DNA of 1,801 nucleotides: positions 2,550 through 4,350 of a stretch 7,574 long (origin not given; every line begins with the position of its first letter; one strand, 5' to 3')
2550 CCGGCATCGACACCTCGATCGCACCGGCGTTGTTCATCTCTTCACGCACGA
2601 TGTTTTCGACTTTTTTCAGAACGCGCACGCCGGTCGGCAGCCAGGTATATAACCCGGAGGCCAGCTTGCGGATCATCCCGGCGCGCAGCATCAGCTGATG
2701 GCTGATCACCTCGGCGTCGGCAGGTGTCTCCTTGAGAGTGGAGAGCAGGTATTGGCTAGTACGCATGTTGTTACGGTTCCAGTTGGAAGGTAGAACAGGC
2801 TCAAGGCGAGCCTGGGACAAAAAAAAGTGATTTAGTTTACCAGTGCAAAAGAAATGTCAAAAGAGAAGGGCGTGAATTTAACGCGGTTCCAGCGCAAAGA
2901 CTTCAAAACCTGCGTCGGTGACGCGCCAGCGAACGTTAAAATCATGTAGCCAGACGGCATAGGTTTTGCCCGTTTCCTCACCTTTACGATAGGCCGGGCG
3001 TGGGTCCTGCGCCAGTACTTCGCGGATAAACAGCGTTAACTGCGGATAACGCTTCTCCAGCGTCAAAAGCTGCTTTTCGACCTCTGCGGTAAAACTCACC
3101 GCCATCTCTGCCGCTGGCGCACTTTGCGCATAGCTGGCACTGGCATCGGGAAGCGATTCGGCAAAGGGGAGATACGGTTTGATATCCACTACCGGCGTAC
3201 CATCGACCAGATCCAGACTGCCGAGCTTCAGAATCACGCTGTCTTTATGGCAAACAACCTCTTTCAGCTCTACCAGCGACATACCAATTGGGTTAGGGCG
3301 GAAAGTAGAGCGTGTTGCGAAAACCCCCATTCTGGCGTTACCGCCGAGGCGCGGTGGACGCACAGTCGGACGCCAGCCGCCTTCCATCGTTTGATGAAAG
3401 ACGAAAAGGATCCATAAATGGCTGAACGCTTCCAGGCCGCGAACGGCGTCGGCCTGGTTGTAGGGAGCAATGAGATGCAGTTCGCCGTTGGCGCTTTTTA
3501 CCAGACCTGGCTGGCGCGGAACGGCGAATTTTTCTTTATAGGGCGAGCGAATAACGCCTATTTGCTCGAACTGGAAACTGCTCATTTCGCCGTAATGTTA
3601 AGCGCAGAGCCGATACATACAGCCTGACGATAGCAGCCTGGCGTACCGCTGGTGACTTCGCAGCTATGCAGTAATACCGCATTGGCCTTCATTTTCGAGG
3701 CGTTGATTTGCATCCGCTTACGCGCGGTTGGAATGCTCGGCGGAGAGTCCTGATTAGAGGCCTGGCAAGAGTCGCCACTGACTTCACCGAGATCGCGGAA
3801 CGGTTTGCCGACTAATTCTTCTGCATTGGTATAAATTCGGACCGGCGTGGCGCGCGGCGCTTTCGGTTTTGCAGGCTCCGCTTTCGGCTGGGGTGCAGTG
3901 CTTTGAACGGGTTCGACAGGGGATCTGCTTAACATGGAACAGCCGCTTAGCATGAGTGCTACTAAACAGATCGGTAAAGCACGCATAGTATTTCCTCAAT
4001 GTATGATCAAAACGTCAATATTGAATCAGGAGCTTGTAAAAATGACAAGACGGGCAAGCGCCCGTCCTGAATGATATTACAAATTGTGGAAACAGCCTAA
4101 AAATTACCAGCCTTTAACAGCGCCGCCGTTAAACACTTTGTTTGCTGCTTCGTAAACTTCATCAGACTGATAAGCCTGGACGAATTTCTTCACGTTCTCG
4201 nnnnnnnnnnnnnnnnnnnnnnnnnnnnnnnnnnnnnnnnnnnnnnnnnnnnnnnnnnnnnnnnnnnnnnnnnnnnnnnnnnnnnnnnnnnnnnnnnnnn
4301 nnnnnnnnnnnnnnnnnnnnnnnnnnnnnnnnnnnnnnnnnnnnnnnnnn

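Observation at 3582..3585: rcsF stop and trmO start overlap (ATGA): an envelope-stress sensor coupled to a tRNA-modification enzyme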

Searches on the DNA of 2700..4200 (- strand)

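Call 4: search_dna_similar(query=window:2700-4200:-, collection=ecoli_genomes, mode=near, max_rows=8)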
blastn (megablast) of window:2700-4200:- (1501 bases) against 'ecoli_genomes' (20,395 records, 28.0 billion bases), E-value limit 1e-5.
Records with a match: 5425; places in all: 5430; records where one place covers at least 80% of the query: 5425.
Genomes with a match: 5425 of 5426; with a place that covers at least 80% of the query: 5425. Places per genome that has any: lowest 1, median 1, highest 2. On chromosomes: 5427 places; on plasmids: 3.
Best place of each record, by identity: >=99% 2808; 95-99% 2617.
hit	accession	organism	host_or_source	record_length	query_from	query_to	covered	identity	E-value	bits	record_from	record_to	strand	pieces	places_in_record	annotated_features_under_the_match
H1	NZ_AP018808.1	Escherichia coli strain E2865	Bos taurus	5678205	1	1501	100%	100.0%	0e+0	2772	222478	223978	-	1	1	tsaA: tRNA (N6-threonylcarbamoyladenosine(37)-N6)-methyltransferase TrmO | rcsF: Rcs stress response system protein RcsF | metQ: methionine ABC transporter substrate-binding lipoprotein MetQ | proS: proline--tRNA ligase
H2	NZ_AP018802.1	Escherichia coli strain E2863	Bos taurus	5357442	1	1501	100%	100.0%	0e+0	2772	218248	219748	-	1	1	tsaA: tRNA (N6-threonylcarbamoyladenosine(37)-N6)-methyltransferase TrmO | rcsF: Rcs stress response system protein RcsF | metQ: methionine ABC transporter substrate-binding lipoprotein MetQ | proS: proline--tRNA ligase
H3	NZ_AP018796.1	Escherichia coli strain E2855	Bos taurus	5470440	1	1501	100%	100.0%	0e+0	2772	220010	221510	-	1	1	tsaA: tRNA (N6-threonylcarbamoyladenosine(37)-N6)-methyltransferase TrmO | rcsF: Rcs stress response system protein RcsF | metQ: methionine ABC transporter substrate-binding lipoprotein MetQ | proS: proline--tRNA ligase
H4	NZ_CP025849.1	Escherichia coli strain 600468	Homo sapiens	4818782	1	1501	100%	100.0%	0e+0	2772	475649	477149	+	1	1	tsaA: tRNA (N6-threonylcarbamoyladenosine(37)-N6)-methyltransferase TrmO | rcsF: Rcs stress response system protein RcsF | metQ: methionine ABC transporter substrate-binding lipoprotein MetQ | proS: proline--tRNA ligase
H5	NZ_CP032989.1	Escherichia coli strain W2-5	Jin River water W2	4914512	1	1501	100%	100.0%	0e+0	2772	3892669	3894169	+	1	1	tsaA: tRNA (N6-threonylcarbamoyladenosine(37)-N6)-methyltransferase TrmO | rcsF: Rcs stress response system protein RcsF | metQ: methionine ABC transporter substrate-binding lipoprotein MetQ | proS: proline--tRNA ligase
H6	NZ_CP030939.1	Escherichia coli strain AMSHJX01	Giant panda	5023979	1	1501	100%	100.0%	0e+0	2772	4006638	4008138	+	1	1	tsaA: tRNA (N6-threonylcarbamoyladenosine(37)-N6)-methyltransferase TrmO | rcsF: Rcs stress response system protein RcsF | metQ: methionine ABC transporter substrate-binding lipoprotein MetQ | proS: proline--tRNA ligase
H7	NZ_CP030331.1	Escherichia coli strain AR_452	missing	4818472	1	1501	100%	100.0%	0e+0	2772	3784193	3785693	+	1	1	tsaA: tRNA (N6-threonylcarbamoyladenosine(37)-N6)-methyltransferase TrmO | rcsF: Rcs stress response system protein RcsF | metQ: methionine ABC transporter substrate-binding lipoprotein MetQ | proS: proline--tRNA ligase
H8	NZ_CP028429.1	Escherichia coli strain RM9131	Bos taurus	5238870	1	1501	100%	100.0%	0e+0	2772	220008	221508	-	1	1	tsaA: tRNA (N6-threonylcarbamoyladenosine(37)-N6)-methyltransferase TrmO | rcsF: Rcs stress response system protein RcsF | metQ: methionine ABC transporter substrate-binding lipoprotein MetQ | proS: proline--tRNA ligase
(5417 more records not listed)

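Call 6: get_annotated_region(hit=H4, flank=3500)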
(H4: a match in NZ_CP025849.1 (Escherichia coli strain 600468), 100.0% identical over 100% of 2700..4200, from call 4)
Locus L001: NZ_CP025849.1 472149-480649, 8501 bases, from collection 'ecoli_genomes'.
description: Escherichia coli strain 600468 chromosome, complete genome
organism: Escherichia coli strain 600468 (NCBI taxid 562)
replicon: chromosome; assembly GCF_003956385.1
host: Homo sapiens; source: stool; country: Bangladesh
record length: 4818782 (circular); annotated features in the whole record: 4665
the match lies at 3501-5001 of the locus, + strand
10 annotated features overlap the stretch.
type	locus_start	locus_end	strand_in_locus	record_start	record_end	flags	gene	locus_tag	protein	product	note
CDS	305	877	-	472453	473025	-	gmhB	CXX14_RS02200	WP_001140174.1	D-glycero-beta-D-manno-heptose 1,7-bisphosphate 7-phosphatase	-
CDS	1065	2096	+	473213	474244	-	metN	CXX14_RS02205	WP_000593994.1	methionine ABC transporter ATP-binding protein MetN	-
CDS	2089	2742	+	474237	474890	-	metI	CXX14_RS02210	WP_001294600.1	methionine ABC transporter permease MetI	-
CDS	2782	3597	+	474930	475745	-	metQ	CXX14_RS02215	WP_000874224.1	methionine ABC transporter substrate-binding lipoprotein MetQ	-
CDS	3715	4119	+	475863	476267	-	rcsF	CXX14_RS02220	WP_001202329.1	Rcs stress response system protein RcsF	-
CDS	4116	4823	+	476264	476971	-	tsaA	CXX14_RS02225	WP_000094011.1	tRNA (N6-threonylcarbamoyladenosine(37)-N6)-methyltransferase TrmO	-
CDS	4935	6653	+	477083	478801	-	proS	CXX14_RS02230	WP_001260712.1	proline--tRNA ligase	-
CDS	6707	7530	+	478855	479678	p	yaeF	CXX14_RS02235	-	YaeF family permuted papain-like enzyme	frameshifted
CDS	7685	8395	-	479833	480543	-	nlpE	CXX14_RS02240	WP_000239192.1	envelope stress response activation lipoprotein NlpE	NlpE, an outer membrane lipoprotein, interacts directly with CpxA, the sensor histidine kinase of the Cpx system for ...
CDS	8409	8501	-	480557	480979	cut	arfB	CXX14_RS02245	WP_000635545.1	alternative ribosome rescue aminoacyl-tRNA hydrolase ArfB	-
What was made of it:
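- Checked: RefSeq annotation of an identical E. coli stretch gives the same two CDS with a 4-nt overlap (calls 4, 6).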

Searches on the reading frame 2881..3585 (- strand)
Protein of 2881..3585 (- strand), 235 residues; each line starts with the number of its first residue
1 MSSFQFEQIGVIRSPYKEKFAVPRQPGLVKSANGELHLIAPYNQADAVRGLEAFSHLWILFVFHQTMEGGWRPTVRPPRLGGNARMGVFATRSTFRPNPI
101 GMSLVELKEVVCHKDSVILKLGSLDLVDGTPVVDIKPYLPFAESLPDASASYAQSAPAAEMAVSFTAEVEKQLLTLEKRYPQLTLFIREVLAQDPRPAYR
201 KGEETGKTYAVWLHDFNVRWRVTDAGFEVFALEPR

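Call 61: search_protein_families(proteins=[window:2881-3585:-], library=ncbifam, max_evalue=0.001)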
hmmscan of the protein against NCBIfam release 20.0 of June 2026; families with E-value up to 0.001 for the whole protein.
window:2881-3585:- (235 aa): 1 family
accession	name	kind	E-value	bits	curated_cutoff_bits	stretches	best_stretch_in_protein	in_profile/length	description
TIGR00104.1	tRNA_TsaA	equivalog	1.1e-61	207.2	93.25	1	1-149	1-142/143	tRNA (N6-threonylcarbamoyladenosine(37)-N6)-methyltransferase TrmO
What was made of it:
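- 2878..3585 (-): trmO (tsaA/yaeB) coding sequence, 235 aa, with no Shine-Dalgarno sequence upstream. It contains the DPRxxY motif (DPRPAY). TIGR00104 scores 207.2 bits against a cut-off of 93.25 (call 61).
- On TrmO / TsaA (TIGR00104; Pfam PF01980 + PF18389): 207.2 bits against a cut-off of 93.25 (call 61).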
